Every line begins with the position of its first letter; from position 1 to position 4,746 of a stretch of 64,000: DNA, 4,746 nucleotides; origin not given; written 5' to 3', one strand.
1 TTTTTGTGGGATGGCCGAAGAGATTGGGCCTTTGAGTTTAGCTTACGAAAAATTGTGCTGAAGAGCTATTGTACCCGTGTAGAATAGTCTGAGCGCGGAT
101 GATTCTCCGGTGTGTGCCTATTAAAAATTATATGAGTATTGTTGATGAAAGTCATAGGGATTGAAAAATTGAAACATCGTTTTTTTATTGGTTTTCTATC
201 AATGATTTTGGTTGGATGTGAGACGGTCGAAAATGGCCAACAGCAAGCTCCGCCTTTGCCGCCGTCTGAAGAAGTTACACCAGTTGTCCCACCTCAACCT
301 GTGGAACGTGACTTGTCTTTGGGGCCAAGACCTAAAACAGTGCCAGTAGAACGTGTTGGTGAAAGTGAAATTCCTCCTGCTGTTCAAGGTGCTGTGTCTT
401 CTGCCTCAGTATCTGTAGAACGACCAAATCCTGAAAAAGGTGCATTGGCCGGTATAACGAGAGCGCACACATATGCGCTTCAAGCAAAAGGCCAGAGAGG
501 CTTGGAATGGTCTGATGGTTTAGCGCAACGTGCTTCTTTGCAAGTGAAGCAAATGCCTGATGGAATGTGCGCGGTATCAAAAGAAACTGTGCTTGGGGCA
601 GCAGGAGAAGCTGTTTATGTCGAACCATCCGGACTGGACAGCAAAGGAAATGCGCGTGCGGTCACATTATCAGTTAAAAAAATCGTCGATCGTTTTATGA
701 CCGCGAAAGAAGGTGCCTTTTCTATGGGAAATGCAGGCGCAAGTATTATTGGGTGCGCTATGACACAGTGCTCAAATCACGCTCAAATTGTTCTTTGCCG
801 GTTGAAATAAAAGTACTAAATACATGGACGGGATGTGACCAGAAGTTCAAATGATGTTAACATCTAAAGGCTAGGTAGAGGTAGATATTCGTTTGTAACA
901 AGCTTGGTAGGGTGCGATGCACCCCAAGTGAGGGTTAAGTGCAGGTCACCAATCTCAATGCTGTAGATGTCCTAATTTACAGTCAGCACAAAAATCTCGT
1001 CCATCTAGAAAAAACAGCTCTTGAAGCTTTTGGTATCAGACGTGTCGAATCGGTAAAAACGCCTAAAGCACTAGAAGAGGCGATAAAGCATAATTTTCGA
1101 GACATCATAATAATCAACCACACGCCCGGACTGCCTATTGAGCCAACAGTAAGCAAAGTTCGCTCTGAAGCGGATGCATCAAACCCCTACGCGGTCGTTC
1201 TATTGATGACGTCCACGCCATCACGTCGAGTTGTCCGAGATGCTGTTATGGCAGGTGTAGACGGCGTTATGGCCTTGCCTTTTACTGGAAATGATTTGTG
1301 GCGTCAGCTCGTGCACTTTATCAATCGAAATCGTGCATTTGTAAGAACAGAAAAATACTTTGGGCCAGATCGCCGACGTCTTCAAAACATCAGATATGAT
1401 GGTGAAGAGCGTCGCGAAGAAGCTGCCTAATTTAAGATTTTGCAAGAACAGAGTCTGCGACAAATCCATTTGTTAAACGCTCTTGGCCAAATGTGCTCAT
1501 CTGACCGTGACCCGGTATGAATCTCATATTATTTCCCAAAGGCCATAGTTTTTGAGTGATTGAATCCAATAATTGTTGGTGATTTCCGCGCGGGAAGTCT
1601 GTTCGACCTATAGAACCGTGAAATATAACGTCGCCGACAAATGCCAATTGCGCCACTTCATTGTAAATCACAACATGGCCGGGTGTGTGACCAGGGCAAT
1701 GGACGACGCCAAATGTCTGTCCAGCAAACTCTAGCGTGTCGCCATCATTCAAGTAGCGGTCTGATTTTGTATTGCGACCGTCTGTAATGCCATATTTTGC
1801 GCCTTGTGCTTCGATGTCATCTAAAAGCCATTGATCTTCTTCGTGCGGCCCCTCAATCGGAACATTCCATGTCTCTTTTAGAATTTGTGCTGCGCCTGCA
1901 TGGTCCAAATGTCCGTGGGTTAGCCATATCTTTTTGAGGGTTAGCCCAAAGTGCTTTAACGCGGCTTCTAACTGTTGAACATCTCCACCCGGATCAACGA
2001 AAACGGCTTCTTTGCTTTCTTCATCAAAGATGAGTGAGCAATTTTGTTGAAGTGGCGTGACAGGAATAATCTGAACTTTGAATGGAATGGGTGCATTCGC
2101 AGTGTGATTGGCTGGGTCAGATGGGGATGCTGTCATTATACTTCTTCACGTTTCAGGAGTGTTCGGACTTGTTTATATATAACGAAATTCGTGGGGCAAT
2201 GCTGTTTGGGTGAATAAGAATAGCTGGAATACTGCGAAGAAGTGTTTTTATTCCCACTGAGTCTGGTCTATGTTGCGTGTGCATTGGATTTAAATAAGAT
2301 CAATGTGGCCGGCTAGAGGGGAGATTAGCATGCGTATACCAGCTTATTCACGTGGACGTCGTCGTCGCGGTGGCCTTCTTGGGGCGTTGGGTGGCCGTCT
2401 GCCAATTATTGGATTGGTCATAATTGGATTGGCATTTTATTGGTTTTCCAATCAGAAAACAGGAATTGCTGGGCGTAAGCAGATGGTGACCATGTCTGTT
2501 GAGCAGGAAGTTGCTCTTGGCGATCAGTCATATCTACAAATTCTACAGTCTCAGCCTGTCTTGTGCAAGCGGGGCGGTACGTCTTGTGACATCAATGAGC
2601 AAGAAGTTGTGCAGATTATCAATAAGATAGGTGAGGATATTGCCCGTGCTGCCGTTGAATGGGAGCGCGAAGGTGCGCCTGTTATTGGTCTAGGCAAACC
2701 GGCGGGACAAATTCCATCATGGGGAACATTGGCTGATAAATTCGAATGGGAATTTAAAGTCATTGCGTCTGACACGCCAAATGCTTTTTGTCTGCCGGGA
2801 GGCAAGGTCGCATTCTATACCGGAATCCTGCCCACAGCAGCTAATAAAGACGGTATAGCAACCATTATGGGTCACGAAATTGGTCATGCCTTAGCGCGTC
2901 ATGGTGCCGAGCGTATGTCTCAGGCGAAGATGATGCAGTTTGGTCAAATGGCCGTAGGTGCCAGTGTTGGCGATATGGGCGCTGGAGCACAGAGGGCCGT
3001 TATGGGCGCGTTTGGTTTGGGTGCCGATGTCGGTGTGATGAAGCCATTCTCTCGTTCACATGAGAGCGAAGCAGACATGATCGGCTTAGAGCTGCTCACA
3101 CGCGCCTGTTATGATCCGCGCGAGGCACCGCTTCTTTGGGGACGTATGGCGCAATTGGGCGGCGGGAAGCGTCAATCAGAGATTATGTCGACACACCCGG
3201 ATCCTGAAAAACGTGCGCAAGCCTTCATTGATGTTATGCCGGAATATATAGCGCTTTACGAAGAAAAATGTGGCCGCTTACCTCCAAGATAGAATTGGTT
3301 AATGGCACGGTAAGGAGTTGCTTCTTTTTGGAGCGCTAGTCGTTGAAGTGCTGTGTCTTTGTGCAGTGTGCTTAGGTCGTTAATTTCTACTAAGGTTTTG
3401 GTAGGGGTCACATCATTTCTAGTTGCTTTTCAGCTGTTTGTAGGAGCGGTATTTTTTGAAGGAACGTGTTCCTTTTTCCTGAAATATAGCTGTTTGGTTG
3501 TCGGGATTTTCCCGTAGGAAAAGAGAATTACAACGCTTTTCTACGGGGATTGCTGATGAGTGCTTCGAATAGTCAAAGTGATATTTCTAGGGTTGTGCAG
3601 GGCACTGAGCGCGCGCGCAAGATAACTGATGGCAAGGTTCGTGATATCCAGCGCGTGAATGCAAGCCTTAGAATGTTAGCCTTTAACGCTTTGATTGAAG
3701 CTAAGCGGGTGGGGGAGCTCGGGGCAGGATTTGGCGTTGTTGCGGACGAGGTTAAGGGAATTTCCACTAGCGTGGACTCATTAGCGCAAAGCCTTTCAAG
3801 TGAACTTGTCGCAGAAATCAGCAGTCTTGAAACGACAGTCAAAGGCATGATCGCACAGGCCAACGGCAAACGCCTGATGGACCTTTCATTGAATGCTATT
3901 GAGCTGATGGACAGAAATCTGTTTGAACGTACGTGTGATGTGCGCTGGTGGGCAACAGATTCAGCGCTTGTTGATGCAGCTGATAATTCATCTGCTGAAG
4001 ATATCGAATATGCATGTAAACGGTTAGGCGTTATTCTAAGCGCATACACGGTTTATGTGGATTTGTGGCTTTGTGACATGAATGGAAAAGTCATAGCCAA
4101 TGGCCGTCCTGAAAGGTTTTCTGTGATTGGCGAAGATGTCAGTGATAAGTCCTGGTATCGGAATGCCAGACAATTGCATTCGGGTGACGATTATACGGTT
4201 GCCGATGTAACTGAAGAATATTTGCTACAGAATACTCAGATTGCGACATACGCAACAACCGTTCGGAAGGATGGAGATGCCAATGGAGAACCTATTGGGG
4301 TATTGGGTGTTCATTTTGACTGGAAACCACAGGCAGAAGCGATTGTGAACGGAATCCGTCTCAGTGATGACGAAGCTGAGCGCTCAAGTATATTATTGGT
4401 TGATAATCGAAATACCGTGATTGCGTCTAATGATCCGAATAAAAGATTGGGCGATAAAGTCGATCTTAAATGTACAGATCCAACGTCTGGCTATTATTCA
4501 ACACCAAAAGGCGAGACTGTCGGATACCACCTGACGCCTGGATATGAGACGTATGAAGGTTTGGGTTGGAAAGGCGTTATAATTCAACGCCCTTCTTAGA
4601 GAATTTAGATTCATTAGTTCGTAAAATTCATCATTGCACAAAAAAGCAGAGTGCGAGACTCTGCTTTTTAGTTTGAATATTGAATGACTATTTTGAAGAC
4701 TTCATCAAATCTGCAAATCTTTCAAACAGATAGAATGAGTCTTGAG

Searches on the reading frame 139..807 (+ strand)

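Call 104: search_protein_families(library=padloc, alignment_id=A8, max_evalue=0.00001)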
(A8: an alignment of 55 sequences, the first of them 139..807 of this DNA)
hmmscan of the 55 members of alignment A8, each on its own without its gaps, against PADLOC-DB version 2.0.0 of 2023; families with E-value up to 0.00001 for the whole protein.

A. member 1, window:139-807:+ (223 aa): 0 families

B. families by the number of members that match (of 55 scanned): 15 families
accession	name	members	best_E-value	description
PDLC02203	MzaA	1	1.7e-75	-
PDLC03767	RT_UG29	1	2.9e-40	DRT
PDLC03800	RTasDnaG-like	1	8.1e-29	DRT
PDLC04134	mad2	1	1.5e-19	mads_2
PDLC02012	SAVED5--SAVED_TIR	1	1.5e-10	-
PDLC03957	bSEFIR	1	6.7e-10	-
PDLC01457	WYL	1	1.3e-08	"CAS-I,CAS-II,CAS-III,CAS-IV,CAS-V,CAS-VI; associated_signaling"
PDLC02421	Aga_TIR-PNTD1-PNTD2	1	1.6e-08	Class I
PDLC05062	PDC-S66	1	1.7e-08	-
PDLC04899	PDC-S07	1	7.3e-08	-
PDLC01434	CasR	1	1.8e-07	"CAS-I,CAS-II,CAS-III,CAS-IV,CAS-V,CAS-VI; associated_signaling"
PDLC01268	CasR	1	4.4e-07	"CAS-I,CAS-II,CAS-III,CAS-IV,CAS-V,CAS-VI; associated_signaling"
PDLC01044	Csa3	1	2.8e-06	Type I-A associated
PDLC01848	CARF3--CARF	1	3.8e-06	-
PDLC02403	Aga_TIR-PNTD1-PNTD2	1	8.6e-06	Class I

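Call 105: search_protein_families(library=pfam, alignment_id=A8, max_evalue=1e-8)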
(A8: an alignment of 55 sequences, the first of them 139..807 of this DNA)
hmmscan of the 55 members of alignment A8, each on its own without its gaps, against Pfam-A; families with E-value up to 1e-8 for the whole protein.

A. member 1, window:139-807:+ (223 aa): 0 families

B. families by the number of members that match (of 55 scanned): 78 families (the first 25 are shown)
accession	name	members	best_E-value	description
PF18943.6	DUF5690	2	7.8e-86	Family of unknown function (DUF5690)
PF00924.24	MS_channel_2nd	2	8.8e-20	Mechanosensitive ion channel, beta-domain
PF21082.3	MS_channel_3rd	2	6e-11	Mechanosensitive ion channel MscS, C-terminal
PF09423.15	PhoD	1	4.9e-90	PhoD-like phosphatase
PF07733.18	DNA_pol3_alpha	1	2e-87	Bacterial DNA polymerase III alpha NTPase domain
PF01218.23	Coprogen_oxidas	1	9.5e-86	Coproporphyrinogen III oxidase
PF02167.20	Cytochrom_C1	1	1.6e-81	Cytochrome C1 family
PF00033.24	Cytochrome_B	1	1.4e-73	Cytochrome b/b6/petB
PF04378.19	RsmJ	1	9.8e-69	Ribosomal RNA large subunit methyltransferase D, RlmJ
PF00574.28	CLP_protease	1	2.2e-62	Clp protease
PF04402.19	SIMPL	1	6.9e-61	Protein of unknown function (DUF541)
PF07726.17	AAA_3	1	7.8e-59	ATPase family associated with various cellular activities (AAA)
PF17657.6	DNA_pol3_finger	1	5.1e-54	Bacterial DNA polymerase III alpha subunit finger domain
PF00117.34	GATase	1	2.2e-52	Glutamine amidotransferase class-I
PF00795.27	CN_hydrolase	1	1.7e-51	Carbon-nitrogen hydrolase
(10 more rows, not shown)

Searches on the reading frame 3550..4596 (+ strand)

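Call 69: search_protein_families(library=pfam, proteins=[window:3550-4596:+], max_evalue=0.001)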
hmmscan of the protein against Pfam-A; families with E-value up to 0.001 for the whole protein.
window:3550-4596:+ (349 aa): 2 families
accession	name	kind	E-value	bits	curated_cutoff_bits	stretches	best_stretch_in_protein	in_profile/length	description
PF00015.26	MCPsignal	-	1.7e-10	41.5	34.6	1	10-105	16-113/172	Methyl-accepting chemotaxis protein (MCP) signalling domain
PF02743.24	dCache_1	-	1.2e-07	31.9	45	1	72-300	8-184/240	Cache domain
